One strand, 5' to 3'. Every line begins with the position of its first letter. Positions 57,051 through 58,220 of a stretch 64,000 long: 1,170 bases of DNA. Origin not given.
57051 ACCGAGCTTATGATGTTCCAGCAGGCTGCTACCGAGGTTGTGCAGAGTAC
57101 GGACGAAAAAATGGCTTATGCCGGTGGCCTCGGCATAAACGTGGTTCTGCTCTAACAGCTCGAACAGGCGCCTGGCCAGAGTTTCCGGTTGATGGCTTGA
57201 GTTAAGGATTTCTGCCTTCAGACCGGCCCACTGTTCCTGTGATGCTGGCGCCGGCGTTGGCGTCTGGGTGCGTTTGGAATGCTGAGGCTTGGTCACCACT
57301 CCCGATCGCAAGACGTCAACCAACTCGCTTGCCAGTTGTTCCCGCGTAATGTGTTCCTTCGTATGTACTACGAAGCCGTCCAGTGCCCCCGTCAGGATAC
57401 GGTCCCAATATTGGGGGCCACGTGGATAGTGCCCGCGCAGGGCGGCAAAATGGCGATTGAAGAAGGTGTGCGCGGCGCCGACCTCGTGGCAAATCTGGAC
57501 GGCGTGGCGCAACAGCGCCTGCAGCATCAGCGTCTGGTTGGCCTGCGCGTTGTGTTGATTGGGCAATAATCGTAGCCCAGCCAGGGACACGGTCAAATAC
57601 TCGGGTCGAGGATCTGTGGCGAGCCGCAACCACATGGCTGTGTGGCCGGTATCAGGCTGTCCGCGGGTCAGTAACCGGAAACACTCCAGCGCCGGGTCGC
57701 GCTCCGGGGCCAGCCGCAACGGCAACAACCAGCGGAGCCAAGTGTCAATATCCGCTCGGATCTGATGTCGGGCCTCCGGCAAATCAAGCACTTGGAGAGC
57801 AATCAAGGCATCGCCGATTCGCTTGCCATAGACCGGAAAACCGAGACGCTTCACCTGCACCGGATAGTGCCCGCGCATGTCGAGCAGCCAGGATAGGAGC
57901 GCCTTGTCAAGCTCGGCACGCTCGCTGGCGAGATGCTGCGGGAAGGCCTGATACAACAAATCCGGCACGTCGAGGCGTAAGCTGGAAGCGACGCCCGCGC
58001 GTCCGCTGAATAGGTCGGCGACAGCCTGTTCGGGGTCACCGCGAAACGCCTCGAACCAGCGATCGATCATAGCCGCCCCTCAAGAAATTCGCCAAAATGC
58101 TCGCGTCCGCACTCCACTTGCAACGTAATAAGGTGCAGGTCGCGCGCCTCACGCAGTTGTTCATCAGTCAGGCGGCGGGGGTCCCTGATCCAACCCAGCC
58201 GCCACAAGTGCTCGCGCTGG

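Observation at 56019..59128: Translationally coupled two-gene operon of unknown function (353 aa, then 683-aa TPR protein): best candidate for an undescribed system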

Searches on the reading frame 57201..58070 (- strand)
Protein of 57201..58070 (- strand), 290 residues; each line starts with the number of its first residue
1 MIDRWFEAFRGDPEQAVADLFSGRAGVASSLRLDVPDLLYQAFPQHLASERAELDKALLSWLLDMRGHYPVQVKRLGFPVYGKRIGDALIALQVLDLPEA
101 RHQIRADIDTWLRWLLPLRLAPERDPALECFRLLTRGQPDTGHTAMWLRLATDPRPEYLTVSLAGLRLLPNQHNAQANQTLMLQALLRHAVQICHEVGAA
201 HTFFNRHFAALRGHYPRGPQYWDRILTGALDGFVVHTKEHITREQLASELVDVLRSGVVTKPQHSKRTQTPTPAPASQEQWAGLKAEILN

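Call 71: search_solved_structures(query=A10, max_evalue=10, show_alignments=1)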
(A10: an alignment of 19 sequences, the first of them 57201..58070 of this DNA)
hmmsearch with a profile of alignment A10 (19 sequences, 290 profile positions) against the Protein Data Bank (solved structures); distinct sequences matched with E-value up to 10: 1.
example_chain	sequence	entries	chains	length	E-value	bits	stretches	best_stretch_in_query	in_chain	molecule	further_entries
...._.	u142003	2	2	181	0.37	13.2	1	211-282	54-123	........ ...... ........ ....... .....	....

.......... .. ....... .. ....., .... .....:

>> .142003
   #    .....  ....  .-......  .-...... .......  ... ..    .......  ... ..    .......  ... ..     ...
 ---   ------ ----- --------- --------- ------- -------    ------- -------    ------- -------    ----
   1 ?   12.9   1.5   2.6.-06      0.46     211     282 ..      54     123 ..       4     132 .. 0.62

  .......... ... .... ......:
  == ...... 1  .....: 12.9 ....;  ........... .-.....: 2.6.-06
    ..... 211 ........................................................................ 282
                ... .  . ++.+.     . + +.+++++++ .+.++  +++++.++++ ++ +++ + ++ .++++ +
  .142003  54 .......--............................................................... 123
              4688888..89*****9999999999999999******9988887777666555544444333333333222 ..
